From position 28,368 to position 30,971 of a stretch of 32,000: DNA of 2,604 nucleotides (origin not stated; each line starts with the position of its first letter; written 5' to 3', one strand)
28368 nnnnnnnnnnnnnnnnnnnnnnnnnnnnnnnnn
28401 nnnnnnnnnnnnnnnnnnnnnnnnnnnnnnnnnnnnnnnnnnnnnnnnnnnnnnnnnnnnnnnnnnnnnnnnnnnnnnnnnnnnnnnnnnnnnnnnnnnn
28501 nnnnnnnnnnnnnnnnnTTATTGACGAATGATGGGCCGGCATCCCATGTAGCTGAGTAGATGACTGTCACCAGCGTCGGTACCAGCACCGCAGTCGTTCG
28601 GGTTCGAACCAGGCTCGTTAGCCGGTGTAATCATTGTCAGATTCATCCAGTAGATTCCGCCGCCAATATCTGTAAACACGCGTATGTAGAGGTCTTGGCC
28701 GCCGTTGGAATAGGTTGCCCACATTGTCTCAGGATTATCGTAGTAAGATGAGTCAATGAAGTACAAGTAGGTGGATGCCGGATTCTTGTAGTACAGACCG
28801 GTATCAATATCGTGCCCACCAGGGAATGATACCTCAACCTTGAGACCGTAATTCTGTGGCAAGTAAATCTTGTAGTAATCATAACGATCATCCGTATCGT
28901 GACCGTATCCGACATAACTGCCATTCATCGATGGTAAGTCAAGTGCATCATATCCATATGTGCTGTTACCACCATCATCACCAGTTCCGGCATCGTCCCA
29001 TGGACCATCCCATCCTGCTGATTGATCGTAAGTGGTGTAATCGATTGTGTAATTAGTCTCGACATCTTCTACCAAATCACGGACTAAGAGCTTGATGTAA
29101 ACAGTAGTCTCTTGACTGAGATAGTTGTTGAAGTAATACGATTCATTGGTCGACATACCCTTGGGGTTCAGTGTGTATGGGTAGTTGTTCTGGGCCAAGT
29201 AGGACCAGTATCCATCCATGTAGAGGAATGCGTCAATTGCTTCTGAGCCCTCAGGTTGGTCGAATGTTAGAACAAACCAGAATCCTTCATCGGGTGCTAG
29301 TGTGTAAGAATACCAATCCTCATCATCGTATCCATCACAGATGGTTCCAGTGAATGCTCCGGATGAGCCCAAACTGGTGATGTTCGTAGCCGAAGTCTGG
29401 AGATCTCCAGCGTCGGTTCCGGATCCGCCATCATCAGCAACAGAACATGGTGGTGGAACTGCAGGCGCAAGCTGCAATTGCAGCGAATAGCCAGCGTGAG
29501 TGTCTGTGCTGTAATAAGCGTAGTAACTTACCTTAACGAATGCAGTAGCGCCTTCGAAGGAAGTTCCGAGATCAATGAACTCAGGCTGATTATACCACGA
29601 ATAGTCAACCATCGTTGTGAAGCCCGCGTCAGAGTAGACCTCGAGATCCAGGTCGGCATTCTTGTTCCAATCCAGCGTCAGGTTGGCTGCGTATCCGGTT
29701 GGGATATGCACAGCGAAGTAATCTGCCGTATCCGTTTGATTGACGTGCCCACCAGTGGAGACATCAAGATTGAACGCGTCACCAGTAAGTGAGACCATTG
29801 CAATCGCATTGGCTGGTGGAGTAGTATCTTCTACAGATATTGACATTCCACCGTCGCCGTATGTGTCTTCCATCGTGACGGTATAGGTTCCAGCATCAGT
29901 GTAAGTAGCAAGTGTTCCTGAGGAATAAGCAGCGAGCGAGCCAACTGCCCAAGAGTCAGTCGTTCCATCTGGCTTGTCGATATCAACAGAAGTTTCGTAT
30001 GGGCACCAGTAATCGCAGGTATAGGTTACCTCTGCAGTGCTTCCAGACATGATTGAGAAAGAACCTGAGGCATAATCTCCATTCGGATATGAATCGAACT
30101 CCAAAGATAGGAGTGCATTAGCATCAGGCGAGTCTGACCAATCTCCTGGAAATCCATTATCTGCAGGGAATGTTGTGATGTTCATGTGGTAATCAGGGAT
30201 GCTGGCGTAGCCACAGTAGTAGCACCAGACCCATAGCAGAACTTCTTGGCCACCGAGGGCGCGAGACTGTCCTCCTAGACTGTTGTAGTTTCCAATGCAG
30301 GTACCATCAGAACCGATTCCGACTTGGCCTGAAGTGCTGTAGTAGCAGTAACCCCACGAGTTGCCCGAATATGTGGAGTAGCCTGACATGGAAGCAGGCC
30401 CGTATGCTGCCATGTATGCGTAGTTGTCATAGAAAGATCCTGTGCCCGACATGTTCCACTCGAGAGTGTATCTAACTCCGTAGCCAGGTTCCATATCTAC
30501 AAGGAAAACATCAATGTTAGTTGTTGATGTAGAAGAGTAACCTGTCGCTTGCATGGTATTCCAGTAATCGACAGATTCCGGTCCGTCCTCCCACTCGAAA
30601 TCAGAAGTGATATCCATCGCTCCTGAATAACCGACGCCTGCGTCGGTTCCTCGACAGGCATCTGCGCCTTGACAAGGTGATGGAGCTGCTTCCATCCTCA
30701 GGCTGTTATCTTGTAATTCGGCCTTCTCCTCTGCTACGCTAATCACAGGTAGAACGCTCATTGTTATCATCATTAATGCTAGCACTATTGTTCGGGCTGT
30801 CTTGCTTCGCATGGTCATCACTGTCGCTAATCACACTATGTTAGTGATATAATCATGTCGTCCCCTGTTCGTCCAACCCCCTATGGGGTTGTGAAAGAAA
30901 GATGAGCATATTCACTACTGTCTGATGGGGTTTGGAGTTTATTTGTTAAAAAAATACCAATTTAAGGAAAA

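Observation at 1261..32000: Island-level view: three adjacent TSP3-stalk surface proteins with three different membrane attachments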

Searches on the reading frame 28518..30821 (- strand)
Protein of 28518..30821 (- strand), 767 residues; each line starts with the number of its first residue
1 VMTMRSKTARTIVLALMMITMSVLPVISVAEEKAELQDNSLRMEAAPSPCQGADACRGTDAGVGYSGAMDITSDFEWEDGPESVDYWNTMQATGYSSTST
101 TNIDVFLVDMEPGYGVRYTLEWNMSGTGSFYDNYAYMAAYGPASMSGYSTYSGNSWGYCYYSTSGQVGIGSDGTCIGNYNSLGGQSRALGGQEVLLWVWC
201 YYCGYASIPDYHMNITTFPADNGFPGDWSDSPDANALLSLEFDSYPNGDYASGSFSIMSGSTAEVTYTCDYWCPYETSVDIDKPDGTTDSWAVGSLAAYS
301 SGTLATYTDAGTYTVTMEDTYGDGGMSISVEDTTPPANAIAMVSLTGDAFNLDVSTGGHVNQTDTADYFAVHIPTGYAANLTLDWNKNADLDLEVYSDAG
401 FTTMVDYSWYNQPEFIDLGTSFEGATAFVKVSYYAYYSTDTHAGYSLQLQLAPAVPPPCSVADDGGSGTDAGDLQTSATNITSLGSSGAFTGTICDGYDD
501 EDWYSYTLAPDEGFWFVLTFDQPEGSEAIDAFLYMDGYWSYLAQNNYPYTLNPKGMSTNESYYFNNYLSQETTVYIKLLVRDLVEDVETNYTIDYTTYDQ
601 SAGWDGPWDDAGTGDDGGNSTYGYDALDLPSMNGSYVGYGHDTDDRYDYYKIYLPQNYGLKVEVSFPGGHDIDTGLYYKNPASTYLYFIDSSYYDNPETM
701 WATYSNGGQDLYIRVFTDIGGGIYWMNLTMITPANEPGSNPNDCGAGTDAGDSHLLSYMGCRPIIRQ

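Call 4: search_protein_families(library=pfam, proteins=[window:28518-30821:-], max_evalue=0.01)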
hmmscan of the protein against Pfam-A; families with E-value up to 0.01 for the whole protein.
window:28518-30821:- (767 aa): 0 families

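Call 5: search_protein_families(library=ncbifam, proteins=[window:28518-30821:-], max_evalue=0.01)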
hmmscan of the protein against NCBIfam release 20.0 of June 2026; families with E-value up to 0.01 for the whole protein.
window:28518-30821:- (767 aa): 0 families

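Call 15: find_homologous_proteins(query=window:28518-30821:-)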
Query window:28518-30821:- (767 aa): 9 proteins with E <= 0.001 among 8000 candidates.
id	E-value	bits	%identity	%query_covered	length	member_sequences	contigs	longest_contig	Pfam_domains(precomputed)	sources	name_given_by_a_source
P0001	0.0e+0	1769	100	100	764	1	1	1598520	-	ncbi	ncbi:MAG: hypothetical protein ACJZ5A_04795 [Candidatus Thalassarchaeaceae archaeon]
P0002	0.0e+0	1600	95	95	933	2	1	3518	-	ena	-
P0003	0.0e+0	1280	75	96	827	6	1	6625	-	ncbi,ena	-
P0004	0.0e+0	1233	95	74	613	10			-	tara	tara:strand:- start:685 stop:2526 length:1842 start_codon:yes stop_codon:yes gene_type:complete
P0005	1.4e-129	452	42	78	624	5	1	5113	-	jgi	-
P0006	2.2e-87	313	43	55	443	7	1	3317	-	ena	-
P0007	7.4e-81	291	41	54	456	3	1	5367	-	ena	-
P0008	1.4e-19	88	30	52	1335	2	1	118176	PF18884.6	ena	-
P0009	2.2e-6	45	32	17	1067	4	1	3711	PF18884.6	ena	-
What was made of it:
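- Thalassarchaeaceae MAG protein on a 1.6-Mb contig (call 15). The record is a single 1.6-Mb MAG contig (call 15), which I take as a probable long-read assembly.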

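Call 17: find_encoding_contigs(protein=P0001, flank=10000, max_places=3)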
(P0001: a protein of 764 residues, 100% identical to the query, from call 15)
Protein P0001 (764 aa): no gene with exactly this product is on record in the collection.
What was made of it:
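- Tried and rejected: Not on record (call 17).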

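Call 18: find_encoding_contigs(protein=P0008, flank=10000, max_places=3)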
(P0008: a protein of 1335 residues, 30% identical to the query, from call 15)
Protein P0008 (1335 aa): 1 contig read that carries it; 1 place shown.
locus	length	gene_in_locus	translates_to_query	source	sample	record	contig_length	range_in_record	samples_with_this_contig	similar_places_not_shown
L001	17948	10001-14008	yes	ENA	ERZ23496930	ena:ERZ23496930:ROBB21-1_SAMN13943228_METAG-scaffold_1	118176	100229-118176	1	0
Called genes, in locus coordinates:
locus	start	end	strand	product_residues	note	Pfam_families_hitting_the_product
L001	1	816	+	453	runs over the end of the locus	PF01336:tRNA_anti-codon, PF00152:tRNA-synt_2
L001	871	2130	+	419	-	PF02771:Acyl-CoA_dh_N, PF02770:Acyl-CoA_dh_M, PF00441:Acyl-CoA_dh_1, PF08028:Acyl-CoA_dh_2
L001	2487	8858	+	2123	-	PF00082:Peptidase_S8, PF04151:PPC (weak)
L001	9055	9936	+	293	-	PF02737:3HCDH_N, PF03446:NAD_binding_2 (weak), PF00725:3HCDH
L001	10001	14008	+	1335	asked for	PF18884:TSP3_bac (faint)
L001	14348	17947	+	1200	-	?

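Call 19: find_encoding_contigs(protein=P0003, flank=10000, max_places=3)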
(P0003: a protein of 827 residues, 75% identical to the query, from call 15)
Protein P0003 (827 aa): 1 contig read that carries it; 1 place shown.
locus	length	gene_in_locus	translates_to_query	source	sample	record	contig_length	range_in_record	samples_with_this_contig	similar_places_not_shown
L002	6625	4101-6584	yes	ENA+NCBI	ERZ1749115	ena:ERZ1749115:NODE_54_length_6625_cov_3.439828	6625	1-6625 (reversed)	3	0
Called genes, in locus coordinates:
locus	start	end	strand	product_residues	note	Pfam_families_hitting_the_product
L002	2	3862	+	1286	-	?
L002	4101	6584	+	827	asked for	-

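Call 26: search_protein_families(library=pfam, proteins=[P0008], max_evalue=10)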
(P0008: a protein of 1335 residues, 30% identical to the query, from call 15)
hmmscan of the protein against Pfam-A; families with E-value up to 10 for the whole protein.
P0008 (1335 aa): 2 families
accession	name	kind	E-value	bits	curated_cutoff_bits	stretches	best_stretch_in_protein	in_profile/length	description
PF18884.5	TSP3_bac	-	1.3e-07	31.8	25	5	674-692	1-19/22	Bacterial TSP3 repeat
PF04151.21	PPC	-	6.6e-05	24.1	25.9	2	327-380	1-55/70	Bacterial pre-peptidase C-terminal domain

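Call 28: find_related_loci(query=A1, collection=genome_contigs, flank=10000)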
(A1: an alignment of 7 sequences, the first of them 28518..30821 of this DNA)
Query A1 (767 aa) in genome_contigs; peptide patterns used: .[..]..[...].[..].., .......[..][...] (x = any residue, [..] = any of these).
168 stretches matched a pattern; 30 encode a relative of the query (tblastn E <= 1e-3); 30 distinct loci.
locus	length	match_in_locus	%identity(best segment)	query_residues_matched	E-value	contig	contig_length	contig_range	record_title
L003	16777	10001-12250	73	1-752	0e+0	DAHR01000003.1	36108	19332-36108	MAG TPA_asm: Euryarchaeota archaeon UBA58 UBA58_contig_4437, whole genome shotgun sequence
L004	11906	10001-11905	83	4-639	0e+0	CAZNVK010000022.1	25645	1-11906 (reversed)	MAG TPA_asm: uncultured Candidatus Poseidoniales archaeon isolate SRP167671_co2_219 genome assembly, contig: NODE_2573_l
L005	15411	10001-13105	79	1-755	0e+0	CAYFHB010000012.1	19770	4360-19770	MAG TPA_asm: uncultured Candidatus Poseidoniales archaeon isolate ERP001736_co2_54 genome assembly, contig: NODE_886_len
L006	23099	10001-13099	81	1-753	0e+0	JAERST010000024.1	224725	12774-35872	MAG: Methanobacteriota archaeon isolate BH13 c_000000009392, whole genome shotgun sequence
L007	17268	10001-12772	43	4-753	2e-180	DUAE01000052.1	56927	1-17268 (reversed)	MAG TPA_asm: Candidatus Poseidoniales archaeon isolate UWMA-0266 NODE_833_length_56927_cov_1.263743, whole genome shotgu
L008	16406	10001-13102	43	1-753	2e-165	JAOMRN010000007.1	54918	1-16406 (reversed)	Methanobacteriota archaeon isolate AH-273-K03 AH-273-K03_NODE_7, whole genome shotgun sequence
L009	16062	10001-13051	42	4-752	2e-163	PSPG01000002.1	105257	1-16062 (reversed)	MAG: Candidatus Thalassarchaeum betae isolate Cayman_51_deep scaffold_54, whole genome shotgun sequence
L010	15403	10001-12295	43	1-753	2e-161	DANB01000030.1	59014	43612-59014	MAG TPA_asm: Euryarchaeota archaeon UBA439 UBA439_contig_1901, whole genome shotgun sequence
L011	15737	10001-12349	41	4-753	1e-159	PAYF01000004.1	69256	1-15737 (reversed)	MAG: Methanobacteriota archaeon isolate SAT11 246414, whole genome shotgun sequence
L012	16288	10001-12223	42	4-750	1e-158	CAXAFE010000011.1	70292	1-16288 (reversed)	MAG TPA_asm: uncultured Candidatus Poseidoniales archaeon isolate ERR3525244_metabat2_62 genome assembly, contig: ERZ221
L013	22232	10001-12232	42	4-749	1e-156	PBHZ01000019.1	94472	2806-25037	MAG: Methanobacteriota archaeon isolate SP3014 45415, whole genome shotgun sequence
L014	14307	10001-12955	41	1-753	1e-156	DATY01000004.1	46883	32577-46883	MAG TPA_asm: Euryarchaeota archaeon UBA605 UBA605_contig_4264, whole genome shotgun sequence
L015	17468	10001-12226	42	4-750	5e-156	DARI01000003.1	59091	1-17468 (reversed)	MAG TPA_asm: Euryarchaeota archaeon UBA557 UBA557_contig_43009, whole genome shotgun sequence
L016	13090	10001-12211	42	4-749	5e-155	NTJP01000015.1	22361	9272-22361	MAG: Marine Group II euryarchaeote MED-G38 EUII-MED-G38-C15, whole genome shotgun sequence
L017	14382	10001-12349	40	4-760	4e-152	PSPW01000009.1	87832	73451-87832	MAG: Methanobacteriota archaeon isolate Guaymas_23 scaffold_633, whole genome shotgun sequence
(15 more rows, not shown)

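Call 53: find_homologous_proteins(query=A3, max_evalue=0.00001)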
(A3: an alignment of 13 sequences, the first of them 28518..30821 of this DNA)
Query A3 (13 sequences) (767 aa, profile of the alignment): 9 proteins with E <= 0.00001 among 8000 candidates.
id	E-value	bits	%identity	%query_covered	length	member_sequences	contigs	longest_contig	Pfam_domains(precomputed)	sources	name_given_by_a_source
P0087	0.0e+0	1129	42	98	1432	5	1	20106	-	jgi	-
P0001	0.0e+0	1118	100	100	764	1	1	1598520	-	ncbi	ncbi:MAG: hypothetical protein ACJZ5A_04795 [Candidatus Thalassarchaeaceae archaeon]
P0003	0.0e+0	1096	75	96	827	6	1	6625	-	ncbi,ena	-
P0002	0.0e+0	1062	95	95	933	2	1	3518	-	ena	-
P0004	1.1e-242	826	95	74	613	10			-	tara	tara:strand:- start:685 stop:2526 length:1842 start_codon:yes stop_codon:yes gene_type:complete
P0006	3.2e-189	649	43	55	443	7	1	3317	-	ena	-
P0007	3.6e-182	626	41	54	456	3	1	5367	-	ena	-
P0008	8.7e-57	211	30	52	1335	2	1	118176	PF18884.6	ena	-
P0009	5.8e-39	152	32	17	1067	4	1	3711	PF18884.6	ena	-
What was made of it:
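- Genes 2 and 3 are paralogues (call 53).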

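Call 54: search_solved_structures(query=A3, max_evalue=1)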
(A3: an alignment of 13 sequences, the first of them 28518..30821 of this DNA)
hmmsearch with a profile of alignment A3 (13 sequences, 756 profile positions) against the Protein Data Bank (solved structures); distinct sequences matched with E-value up to 1: 2.
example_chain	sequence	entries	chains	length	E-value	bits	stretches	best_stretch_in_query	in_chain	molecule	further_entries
6xzu_A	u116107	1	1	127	0.39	12.3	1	121-204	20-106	nanobody hC3Nb1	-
30yu_Y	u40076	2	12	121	0.9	11.1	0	615-655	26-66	stopper protein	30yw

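Call 66: predict_structure(alignment_id=A4)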
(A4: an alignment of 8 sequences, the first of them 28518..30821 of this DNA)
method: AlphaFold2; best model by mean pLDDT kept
length: 767 residues; sequences in the alignment: 8
mean_pLDDT: 52.4   pTM: 0.32
mean pLDDT of the five models: 52.4, 51.2, 50.6, 47.7, 46.1
residues with pLDDT >= 90: 8; 70-90: 133; 50-70: 281; < 50: 345
segments of 3 or more residues with pLDDT < 50: 1-67, 92-101, 124-133, 143-156, 177-189, 204-208, 220-236, 243-248, 335-365, 387-389, 399-415, 435-444, 453-476, 496-499, 523-527, 538-553, 560-563, 582-586, 603-625, 642-646, 668-670, 680-685, 690-695, 718-722, 736-767
pLDDT, mean of each block of 10 residues (from residue 1): 32 33 26 26 25 30 40 64 63 42 63 62 45 51 42 44 54 50 40 62 51 63 31 44 52 64 78 82 89 82 84 77 70 44 32 40 45 56 52 52 34 48 56 48 50 43 37 46 79 56 77 71 52 57 36 53 56 74 51 73 41 30 47 59 52 73 61 57 47 54 66 61 65 51 33 24 24
secondary structure, 60 per line:
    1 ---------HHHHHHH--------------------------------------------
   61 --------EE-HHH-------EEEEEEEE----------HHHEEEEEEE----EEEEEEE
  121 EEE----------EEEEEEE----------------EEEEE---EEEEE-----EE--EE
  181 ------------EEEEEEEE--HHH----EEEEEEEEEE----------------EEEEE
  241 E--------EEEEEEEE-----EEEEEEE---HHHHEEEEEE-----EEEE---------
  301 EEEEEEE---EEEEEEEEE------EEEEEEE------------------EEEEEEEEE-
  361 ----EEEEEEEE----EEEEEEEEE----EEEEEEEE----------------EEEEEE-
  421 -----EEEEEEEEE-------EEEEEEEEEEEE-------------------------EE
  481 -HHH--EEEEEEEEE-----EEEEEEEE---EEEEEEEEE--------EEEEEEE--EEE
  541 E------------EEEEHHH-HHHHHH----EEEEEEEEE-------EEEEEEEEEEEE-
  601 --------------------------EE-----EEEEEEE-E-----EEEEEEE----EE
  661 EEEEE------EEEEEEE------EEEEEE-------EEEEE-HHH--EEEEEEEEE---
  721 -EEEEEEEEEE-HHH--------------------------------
elements in order (helices of 4 or more, strands of 3 or more residues): H10-16 E82-89 E103-109 E114-123 E134-140 E157-161 E165-169 E193-200 E210-219 E236-241 E250-257 E263-269 H273-276 E277-282 E288-291 E301-307 E311-319 E326-332 E351-359 E365-372 E377-385 E390-397 E414-419 E426-434 E442-453 E487-495 E501-508 E512-520 E529-535 E538-541 E554-557 H562-567 E572-580 E588-599 E634-640 E648-654 E659-665 E672-678 E685-690 E698-702 E709-717 E722-731
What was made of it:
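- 29814..30113 (-): Gene 2 YGDGG domain. The only confidently modelled part of the head (pLDDT 78-89, call 66).
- Tried and rejected: Again only 9 proteins (call 53), so the structure model stayed shallow and poor (pLDDT 52, call 66).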

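Call 79: fold_search(model_id=the predicted structure, library=pdb)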
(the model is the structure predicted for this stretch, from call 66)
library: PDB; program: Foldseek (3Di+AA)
matches with E <= 10: 1650; with E <= 0.001: 92
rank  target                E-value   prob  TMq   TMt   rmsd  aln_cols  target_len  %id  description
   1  5b4x_A                4.2e-09  1.00  0.13  0.14  25.6       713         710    8  Crystal structure of the ApoER2 ectodomain in complex with the Reelin R56 fragment (released 2017-04-26)
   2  9h9a                  1.9e-08  0.99  0.10  0.08  31.2       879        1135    8  native structure of the full-length pesticidal protein Cry8Ba2, from crystals formed in vivo (form 1) (released 2025-12-03)
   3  5iku                  3.6e-08  1.00  0.13  0.37  14.9       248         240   15  Crystal structure of the Hathewaya histolytica ColG tandem collagen-binding domain s3as3b in the presence of calcium at  (released 2017-03-15)
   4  2e26_A                5.6e-08  1.00  0.16  0.17  20.5       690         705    8  Crystal structure of two repeat fragment of reelin (released 2007-05-22)
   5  9h99                  9.5e-08  0.96  0.10  0.08  32.0       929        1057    7  Native structure of the full-length pesticidal protein Cry1Ca18 at pH7, from crystals formed in vivo (released 2025-11-12)
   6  4w8j                  1.0e-07  0.98  0.11  0.09  29.3       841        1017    8  Structure of the full-length insecticidal protein Cry1Ac reveals intriguing details of toxin packaging into in vivo form (released 2014-09-17)
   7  8woq_A                1.3e-07  1.00  0.13  0.15  14.4       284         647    8  Cryo-EM structure of human SIDT1 protein with C1 symmetry at neutral pH (released 2024-03-20)
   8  8wos_A                1.5e-07  1.00  0.13  0.15  14.9       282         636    8  Cryo-EM structure of human SIDT1 protein with C1 symmetry at low pH (released 2024-03-20)
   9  8w7n                  1.8e-07  0.95  0.11  0.09  32.5       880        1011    7  Crystal structure of the in-cell Cry1Aa purified from Bacillus thuringiensis (released 2024-03-06)
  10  8kcx_A                2.1e-07  1.00  0.13  0.16  14.8       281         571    8  Cryo-EM structure of human SIDT1 (released 2024-06-12)
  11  9qxq                  2.6e-07  0.98  0.10  0.08  28.3       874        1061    7  native structure of full-length pesticidal protein Cry1Ca18 at pH9, from crystals formed in vivo (released 2026-02-11)
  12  5x7o_A                2.8e-07  0.99  0.11  0.08  25.5       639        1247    9  Crystal structure of Paenibacillus sp. 598K alpha-1,6-glucosyltransferase (released 2017-07-26)
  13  7y69_A                4.1e-07  1.00  0.13  0.15  14.8       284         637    8  ApoSIDT2-pH5.5 (released 2023-06-21)
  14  2qql_A                4.5e-07  0.99  0.13  0.17  22.8       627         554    8  Neuropilin-2 a1a2b1b2 Domains in Complex with a Semaphorin-Blocking Fab (released 2007-11-20)
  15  8kcw_A                5.0e-07  1.00  0.13  0.15  15.0       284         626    7  Cryo-EM structure of human SIDT1 bound to cholesterol (released 2024-06-12)
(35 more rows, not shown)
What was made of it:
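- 27640..29459 (-): Gene 2: four PPC/collagen-binding-domain-like modules. 5iku is also rank 3 in the fold search (call 79).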

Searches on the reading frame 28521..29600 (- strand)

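Call 26: search_protein_families(library=pfam, proteins=[window:28521-29600:-], max_evalue=10)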
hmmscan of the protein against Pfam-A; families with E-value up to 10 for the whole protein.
window:28521-29600:- (360 aa): 1 family
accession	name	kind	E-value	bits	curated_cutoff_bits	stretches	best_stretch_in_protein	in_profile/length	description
PF11447.13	DUF3201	-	0.013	15.5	25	1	113-165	26-80/153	Protein of unknown function (DUF3201)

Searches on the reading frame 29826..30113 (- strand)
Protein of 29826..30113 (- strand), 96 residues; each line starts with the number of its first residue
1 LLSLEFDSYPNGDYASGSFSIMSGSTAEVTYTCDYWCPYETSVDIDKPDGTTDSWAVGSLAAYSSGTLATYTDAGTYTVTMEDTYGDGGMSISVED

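Call 75: search_solved_structures(query=A8, max_evalue=10, show_alignments=1)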
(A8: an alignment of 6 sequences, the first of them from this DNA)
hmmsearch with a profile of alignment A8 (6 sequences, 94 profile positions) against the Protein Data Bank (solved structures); distinct sequences matched with E-value up to 10: 0.

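Call 76: search_protein_families(library=pfam, alignment_id=A8, max_evalue=5)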
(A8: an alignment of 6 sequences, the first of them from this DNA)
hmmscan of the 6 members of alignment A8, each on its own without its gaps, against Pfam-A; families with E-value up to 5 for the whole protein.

A. member 1, seq(96 aa): 1 family
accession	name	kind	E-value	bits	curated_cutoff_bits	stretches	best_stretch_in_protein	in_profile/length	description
PF00801.26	PKD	-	0.5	10.8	23.5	1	47-82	36-64/80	PKD domain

B. families by the number of members that match (of 6 scanned): 3 families
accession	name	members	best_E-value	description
PF07881.17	Fucose_iso_N1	2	0.1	L-fucose isomerase, first N-terminal domain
PF04151.21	PPC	1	0.0023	Bacterial pre-peptidase C-terminal domain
PF00801.26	PKD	1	0.5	PKD domain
